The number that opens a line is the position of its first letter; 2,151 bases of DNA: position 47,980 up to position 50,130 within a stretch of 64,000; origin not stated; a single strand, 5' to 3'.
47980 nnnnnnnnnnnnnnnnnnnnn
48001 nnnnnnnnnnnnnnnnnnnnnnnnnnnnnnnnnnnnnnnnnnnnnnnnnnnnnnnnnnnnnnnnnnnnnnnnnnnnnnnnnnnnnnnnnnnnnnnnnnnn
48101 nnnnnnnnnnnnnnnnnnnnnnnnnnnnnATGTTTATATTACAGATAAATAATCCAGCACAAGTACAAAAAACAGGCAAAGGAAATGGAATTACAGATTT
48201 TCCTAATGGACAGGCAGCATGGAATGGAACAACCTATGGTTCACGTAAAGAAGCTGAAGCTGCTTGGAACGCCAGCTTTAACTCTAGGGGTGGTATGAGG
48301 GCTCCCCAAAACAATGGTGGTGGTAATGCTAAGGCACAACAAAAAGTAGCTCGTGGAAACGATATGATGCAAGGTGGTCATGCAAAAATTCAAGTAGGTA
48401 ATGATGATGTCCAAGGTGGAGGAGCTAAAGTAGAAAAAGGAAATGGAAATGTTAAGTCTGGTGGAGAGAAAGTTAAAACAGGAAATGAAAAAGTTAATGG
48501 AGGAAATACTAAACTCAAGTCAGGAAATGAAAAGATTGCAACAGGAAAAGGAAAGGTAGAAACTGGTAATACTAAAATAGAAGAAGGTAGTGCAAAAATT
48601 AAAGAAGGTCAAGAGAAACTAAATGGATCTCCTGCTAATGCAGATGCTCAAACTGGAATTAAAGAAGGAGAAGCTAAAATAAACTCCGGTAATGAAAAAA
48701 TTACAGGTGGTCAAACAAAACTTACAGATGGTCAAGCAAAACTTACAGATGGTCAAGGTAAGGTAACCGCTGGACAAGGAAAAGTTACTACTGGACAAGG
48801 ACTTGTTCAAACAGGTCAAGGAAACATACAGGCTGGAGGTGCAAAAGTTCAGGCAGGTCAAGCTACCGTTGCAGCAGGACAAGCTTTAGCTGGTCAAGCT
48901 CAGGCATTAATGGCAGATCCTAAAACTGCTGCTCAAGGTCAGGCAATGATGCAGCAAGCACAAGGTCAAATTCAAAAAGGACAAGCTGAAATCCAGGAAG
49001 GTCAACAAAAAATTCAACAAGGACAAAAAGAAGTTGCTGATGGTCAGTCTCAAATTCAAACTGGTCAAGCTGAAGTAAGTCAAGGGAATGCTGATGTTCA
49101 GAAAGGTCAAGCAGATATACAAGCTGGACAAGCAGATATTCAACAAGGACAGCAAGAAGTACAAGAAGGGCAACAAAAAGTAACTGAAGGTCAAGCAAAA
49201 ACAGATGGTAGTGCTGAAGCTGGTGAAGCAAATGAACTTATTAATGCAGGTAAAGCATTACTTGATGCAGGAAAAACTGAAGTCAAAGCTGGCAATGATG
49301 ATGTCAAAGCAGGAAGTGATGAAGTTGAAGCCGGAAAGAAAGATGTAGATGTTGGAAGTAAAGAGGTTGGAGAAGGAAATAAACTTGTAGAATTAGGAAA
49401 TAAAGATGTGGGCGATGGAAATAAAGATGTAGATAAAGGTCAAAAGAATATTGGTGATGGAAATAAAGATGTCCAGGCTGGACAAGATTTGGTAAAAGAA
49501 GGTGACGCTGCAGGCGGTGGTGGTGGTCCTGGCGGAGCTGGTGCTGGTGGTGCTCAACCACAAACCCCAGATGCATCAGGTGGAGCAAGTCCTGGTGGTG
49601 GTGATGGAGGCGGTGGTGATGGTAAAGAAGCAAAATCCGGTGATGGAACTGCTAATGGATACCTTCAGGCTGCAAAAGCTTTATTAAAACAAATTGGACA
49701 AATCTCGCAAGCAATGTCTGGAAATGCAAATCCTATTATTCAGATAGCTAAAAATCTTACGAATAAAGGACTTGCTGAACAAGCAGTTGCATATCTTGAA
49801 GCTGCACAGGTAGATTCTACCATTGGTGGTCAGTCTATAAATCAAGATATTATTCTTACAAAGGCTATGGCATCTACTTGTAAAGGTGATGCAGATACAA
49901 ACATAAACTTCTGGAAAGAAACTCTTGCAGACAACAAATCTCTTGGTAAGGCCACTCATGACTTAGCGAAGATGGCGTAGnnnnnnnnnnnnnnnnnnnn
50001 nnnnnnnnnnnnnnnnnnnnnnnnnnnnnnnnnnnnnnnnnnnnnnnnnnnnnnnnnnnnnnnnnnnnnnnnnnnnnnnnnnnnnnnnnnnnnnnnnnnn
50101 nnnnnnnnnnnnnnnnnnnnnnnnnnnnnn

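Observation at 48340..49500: Extreme heptad-repeat protein: more than 100 tandem copies of G-[QN]-x-[KD]-[VI]-x-x, a repeat architecture that does not match textbook repeat families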

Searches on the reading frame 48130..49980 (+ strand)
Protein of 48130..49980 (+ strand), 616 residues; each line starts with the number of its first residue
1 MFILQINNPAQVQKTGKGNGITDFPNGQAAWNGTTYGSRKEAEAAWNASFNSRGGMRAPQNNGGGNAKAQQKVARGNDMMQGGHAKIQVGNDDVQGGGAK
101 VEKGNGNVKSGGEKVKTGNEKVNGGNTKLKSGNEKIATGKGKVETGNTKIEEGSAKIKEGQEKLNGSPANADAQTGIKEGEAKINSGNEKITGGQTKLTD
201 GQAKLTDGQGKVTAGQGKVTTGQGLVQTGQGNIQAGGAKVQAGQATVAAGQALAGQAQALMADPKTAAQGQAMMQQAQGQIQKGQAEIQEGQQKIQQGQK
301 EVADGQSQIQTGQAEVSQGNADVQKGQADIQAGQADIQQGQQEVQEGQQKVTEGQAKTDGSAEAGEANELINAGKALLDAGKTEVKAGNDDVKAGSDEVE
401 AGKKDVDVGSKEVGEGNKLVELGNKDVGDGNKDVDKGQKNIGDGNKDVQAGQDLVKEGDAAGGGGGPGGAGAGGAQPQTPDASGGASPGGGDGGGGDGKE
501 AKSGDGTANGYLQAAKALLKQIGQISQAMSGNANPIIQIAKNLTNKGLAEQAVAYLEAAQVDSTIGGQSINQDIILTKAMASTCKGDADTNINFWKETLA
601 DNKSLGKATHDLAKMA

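Call 6: search_protein_families(library=pfam, proteins=[window:48130-49980:+], max_evalue=0.1)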
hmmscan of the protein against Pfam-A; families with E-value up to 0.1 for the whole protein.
window:48130-49980:+ (616 aa): 2 families
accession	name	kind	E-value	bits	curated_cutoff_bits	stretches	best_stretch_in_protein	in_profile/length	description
PF21300.2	LbR_Ice_bind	-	3.8e-09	36.9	30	2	374-453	11-92/97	Grass antifreeze beta roll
PF10186.14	ATG14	-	0.031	13.8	33.2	1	257-358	42-152/347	Vacuolar sorting 38 and autophagy-related subunit 14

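Call 8: find_homologous_proteins(query=window:48130-49977:+)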
Query window:48130-49977:+ (616 aa): 2 proteins with E <= 0.001 among 8000 candidates.
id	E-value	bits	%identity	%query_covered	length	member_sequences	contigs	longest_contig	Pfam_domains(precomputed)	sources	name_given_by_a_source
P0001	4.6e-10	57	28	50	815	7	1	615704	PF01061.30,PF12698.14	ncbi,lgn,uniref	ncbi:YhgE/Pip domain-containing protein [Saccharibacillus sacchari]|uniref:YhgE/Pip domain-containin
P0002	5.7e-7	47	32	27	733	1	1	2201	PF03176.22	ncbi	ncbi:MAG: MMPL family transporter, partial [Rhodoluna sp.]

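Call 9: search_protein_families(library=ncbifam, proteins=[window:48130-49977:+], max_evalue=1)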
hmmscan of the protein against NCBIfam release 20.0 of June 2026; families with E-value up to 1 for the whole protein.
window:48130-49977:+ (616 aa): 7 families
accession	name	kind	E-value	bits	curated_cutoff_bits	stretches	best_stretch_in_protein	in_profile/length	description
TIGR02168.1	SMC_prok_B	equivalog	1.2e-07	29.9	567.35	2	263-418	677-833/1181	chromosome segregation protein SMC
NF045487.1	ASRP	equivalog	6.9e-05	21.6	300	2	112-315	183-384/593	archaea-specific SMC-related protein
NF038350.1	taxis_HmpF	equivalog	0.00013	20.5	200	1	100-258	142-301/553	pilus motility taxis protein HmpF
TIGR02169.1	SMC_prok_A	equivalog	0.0014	16.4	729.4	2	103-359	665-921/1165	chromosome segregation protein SMC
NF002572.0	PRK02224.1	equivalog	0.019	13.2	1087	2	259-383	336-454/888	DNA double-strand break repair ATPase Rad50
NF051443.1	NheC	equivalog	0.14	11.3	420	1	266-303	236-273/352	non-hemolytic enterotoxin subunit C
NF011925.1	PRK15396.1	subfamily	0.9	9.8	108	0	306-344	31-69/78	major outer membrane lipoprotein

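Call 10: search_solved_structures(query=window:48130-49977:+, max_evalue=1, show_alignments=3)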
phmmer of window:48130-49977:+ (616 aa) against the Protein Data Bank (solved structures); distinct sequences matched with E-value up to 1: 7.
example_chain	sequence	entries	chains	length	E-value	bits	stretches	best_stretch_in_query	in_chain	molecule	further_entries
5z79_A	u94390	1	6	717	1.1e-07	34.3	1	176-236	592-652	Hydroxymethyldihydropterin pyrophosphokinase-dihydropteroate synthase, putative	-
4lin_A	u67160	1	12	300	0.043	15.9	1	173-252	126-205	Tail needle protein gp26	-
9cod_A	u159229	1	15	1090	0.047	15.7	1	282-412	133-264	SGNH hydrolase-type esterase domain-containing protein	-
8w8r_R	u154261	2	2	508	0.11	14.5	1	288-401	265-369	Probable G-protein coupled receptor 101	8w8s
8w8q_C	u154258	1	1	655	0.18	13.8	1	288-401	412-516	Soluble cytochrome b562,Probable G-protein coupled receptor 101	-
3gw4_A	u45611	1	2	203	0.55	12.2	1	252-324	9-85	Uncharacterized protein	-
1e5b_A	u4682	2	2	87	0.83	11.6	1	13-71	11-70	XYLANASE D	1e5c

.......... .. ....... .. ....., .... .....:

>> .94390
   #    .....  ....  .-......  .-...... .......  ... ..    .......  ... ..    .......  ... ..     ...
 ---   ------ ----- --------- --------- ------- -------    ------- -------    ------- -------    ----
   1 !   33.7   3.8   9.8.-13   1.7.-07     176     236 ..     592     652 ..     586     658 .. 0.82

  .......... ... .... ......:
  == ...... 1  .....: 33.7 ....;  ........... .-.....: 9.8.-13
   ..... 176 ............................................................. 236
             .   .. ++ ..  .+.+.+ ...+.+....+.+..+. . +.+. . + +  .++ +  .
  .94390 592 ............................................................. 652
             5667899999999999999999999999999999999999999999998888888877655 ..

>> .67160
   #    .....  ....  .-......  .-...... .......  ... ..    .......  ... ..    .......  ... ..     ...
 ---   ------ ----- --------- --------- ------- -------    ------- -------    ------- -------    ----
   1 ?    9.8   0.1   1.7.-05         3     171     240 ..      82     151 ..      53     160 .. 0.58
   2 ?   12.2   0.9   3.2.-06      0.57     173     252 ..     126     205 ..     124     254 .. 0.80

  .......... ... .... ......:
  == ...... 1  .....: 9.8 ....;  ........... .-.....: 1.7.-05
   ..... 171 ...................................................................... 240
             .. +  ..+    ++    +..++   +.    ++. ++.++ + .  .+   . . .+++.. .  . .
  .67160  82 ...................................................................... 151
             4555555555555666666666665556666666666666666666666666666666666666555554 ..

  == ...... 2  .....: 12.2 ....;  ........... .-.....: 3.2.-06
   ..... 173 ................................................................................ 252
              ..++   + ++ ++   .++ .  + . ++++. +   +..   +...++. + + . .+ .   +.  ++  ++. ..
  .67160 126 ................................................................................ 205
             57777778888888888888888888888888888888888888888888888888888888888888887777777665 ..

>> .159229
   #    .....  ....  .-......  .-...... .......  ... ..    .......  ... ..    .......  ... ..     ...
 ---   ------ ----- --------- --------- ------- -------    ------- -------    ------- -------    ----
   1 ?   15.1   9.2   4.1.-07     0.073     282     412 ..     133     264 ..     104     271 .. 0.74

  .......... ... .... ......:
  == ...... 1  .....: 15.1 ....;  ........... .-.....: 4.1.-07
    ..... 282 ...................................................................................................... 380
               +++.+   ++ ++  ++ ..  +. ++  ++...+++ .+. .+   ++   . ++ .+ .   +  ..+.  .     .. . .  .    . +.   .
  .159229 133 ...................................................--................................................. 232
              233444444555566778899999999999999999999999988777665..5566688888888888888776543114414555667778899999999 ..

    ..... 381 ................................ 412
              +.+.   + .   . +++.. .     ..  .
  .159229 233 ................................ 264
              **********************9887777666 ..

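Call 11: search_protein_families(library=ncbifam, proteins=[P0001, P0002], max_evalue=0.1)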
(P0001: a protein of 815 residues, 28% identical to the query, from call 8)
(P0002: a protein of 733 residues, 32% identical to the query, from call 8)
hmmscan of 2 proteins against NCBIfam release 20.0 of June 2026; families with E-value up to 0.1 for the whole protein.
P0001 (815 aa): 13 families
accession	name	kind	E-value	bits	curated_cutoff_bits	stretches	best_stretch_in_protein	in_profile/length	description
TIGR03061.1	pip_yhgE_Nterm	subfamily_domain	5.3e-64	214.8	96.15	1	10-172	2-164/164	YhgE/Pip family protein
TIGR03062.1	pip_yhgE_Cterm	subfamily_domain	9.8e-56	188.6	102.2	1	593-797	1-207/208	YhgE/Pip family protein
TIGR03057.1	xxxLxxG_by_4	repeat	6.1e-34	114.7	18.6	13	485-512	1-28/28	X-X-X-Leu-X-X-Gly heptad repeat protein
TIGR03929.1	T7_esaA_Nterm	equivalog_domain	1.4e-23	83.4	122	1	32-184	9-166/193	type VII secretion protein EsaA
TIGR02168.1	SMC_prok_B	equivalog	1.1e-07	30.1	567.35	2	159-338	763-942/1181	chromosome segregation protein SMC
TIGR01247.1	drrB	subfamily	0.00045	20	223.05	1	652-786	92-229/236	daunorubicin resistance ABC transporter membrane protein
TIGR02169.1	SMC_prok_A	equivalog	0.00088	17.1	729.4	1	139-320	338-519/1165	chromosome segregation protein SMC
NF038350.1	taxis_HmpF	equivalog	0.0035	15.8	200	0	205-323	170-288/553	pilus motility taxis protein HmpF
NF043058.1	T4SS_LegC2C7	subfamily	0.006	15.6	350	0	230-330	137-237/348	LegC2/C7 family Dot/Icm T4SS effector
NF041035.1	Rad50_Halo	equivalog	0.02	13.3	1000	1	231-602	309-669/883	DNA double-strand break repair ATPase Rad50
NF002572.0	PRK02224.1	equivalog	0.021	13.1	1087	1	231-596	309-663/888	DNA double-strand break repair ATPase Rad50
NF047408.1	SA0632_fam_LP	equivalog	0.08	12.6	70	0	248-284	27-63/68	SA0632 family lipoprotein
TIGR00025.1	Mtu_efflux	paralog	0.099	12.2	146.9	0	664-795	95-236/238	ABC transporter efflux protein, DrrB family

P0002 (733 aa): 12 families
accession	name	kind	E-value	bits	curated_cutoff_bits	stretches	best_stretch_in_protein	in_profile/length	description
TIGR00833.1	actII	subfamily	5.6e-26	91.1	874.7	2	264-556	180-458/910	MMPL family RND transporter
NF052608.1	TrhMmycExpMmpL3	equivalog_domain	3.3e-23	82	1400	2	590-727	535-671/992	trehalose monomycolate exporter MmpL3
TIGR00921.1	2A067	subfamily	1.8e-22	79.2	351.9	2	243-472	182-402/733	hydrophobe/amphiphile efflux-3 (HAE3) family transporter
TIGR03480.1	HpnN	hypoth_equivalog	6.7e-07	27.7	751.85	1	265-482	277-471/862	hopanoid biosynthesis associated RND transporter like protein HpnN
NF038350.1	taxis_HmpF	equivalog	2.5e-05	22.8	200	1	34-196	129-292/553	pilus motility taxis protein HmpF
NF045600.2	BstA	equivalog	2.6e-05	22.3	1400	1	284-432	312-457/903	sterol transporter cytoplasmic membrane protein BstA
NF009584.0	PRK13024.1-4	equivalog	7e-05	21.4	1171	1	267-473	267-471/759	protein translocase subunit SecDF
NF009581.0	PRK13024.1-1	equivalog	7.2e-05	21.1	1058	1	266-472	264-469/752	protein translocase subunit SecDF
TIGR02168.1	SMC_prok_B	equivalog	0.0035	15.1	567.35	1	34-174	325-808/1181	chromosome segregation protein SMC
NF033930.1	pneumo_PspA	exception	0.015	14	850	1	29-161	140-275/659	pneumococcal surface protein A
NF045487.1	ASRP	equivalog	0.029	13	300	1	33-168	129-280/593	archaea-specific SMC-related protein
TIGR02169.1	SMC_prok_A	equivalog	0.032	11.9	729.4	1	39-175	365-873/1165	chromosome segregation protein SMC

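Call 22: list_cluster_members(proteins=[window:48130-49977:+, window:50218-51126:+, window:51366-52640:+, window:46765-47286:+, window:47446-48087:+, window:46055-46585:+, window:52693-53493:+, window:57504-59309:+, window:17780-20446:+])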
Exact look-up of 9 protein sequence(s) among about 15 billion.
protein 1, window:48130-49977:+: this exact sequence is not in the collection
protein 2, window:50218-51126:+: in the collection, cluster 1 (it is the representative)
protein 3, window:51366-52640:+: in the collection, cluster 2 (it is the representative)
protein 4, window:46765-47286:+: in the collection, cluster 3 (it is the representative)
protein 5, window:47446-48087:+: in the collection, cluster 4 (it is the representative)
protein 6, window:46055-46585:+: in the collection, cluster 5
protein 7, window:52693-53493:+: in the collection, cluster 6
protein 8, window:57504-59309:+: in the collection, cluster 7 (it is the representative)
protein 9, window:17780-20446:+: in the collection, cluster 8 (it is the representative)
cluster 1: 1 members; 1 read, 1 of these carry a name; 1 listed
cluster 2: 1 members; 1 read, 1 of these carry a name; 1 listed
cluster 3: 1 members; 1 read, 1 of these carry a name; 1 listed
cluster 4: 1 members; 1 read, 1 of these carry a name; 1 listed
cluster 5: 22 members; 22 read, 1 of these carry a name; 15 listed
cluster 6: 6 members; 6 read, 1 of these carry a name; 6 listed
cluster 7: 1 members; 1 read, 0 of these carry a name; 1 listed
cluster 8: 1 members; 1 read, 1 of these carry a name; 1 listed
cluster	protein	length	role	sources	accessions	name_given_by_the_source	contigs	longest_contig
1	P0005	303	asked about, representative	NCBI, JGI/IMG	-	hypothetical protein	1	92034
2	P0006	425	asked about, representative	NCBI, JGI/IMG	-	hypothetical protein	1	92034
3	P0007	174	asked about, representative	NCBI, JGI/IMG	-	hypothetical protein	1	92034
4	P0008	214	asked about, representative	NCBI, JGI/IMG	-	ribosomal protein L17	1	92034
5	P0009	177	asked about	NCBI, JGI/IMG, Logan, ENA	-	acetolactate synthase-1/3 small subunit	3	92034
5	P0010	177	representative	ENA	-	-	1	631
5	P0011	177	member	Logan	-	-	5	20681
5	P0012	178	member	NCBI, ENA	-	-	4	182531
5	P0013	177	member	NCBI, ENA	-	-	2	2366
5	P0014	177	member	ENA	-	-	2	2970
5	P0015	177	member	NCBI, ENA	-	-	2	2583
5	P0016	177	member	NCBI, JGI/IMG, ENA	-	-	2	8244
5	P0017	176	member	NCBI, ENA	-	-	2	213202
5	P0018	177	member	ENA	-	-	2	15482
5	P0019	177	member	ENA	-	-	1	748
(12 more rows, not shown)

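Call 45: predict_structure(protein=window:48130-49977:+)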
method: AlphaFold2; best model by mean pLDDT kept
length: 616 residues; sequences in the alignment: 1
mean_pLDDT: 67.7   pTM: 0.37
mean pLDDT of the five models: 67.7, 67.7, 61.2, 58.9, 48.9
residues with pLDDT >= 90: 134; 70-90: 225; 50-70: 30; < 50: 227
segments of 3 or more residues with pLDDT < 50: 1-41, 48-65, 166-170, 358-360, 462-616
pLDDT, mean of each block of 10 residues (from residue 1): 36 35 34 38 48 39 49 77 85 88 90 90 89 88 86 81 55 70 87 89 89 90 93 93 91 86 82 88 92 94 93 91 89 90 84 60 62 81 86 88 89 90 91 90 87 72 38 36 37 32 35 40 34 41 42 40 35 35 36 37 36 34
secondary structure, 60 per line:
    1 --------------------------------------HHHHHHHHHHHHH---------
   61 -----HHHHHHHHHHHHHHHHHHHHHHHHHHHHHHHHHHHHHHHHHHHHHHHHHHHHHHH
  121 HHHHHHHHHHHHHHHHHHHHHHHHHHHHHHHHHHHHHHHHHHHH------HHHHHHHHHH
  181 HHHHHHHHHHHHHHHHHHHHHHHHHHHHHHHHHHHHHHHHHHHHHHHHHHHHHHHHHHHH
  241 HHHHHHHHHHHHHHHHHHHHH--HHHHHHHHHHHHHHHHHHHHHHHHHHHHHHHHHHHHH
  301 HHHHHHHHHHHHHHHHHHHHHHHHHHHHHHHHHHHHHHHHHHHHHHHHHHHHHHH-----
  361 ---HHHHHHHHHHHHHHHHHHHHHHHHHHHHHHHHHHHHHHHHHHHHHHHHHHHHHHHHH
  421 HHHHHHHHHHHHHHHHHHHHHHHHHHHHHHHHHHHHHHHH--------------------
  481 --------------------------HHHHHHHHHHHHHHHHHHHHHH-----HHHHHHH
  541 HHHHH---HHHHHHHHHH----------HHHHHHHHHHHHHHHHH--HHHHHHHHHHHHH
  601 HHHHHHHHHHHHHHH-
elements in order: H39-51 H66-164 H171-261 H264-355 H364-460 H507-528 H534-545 H549-558 H569-585 H588-615
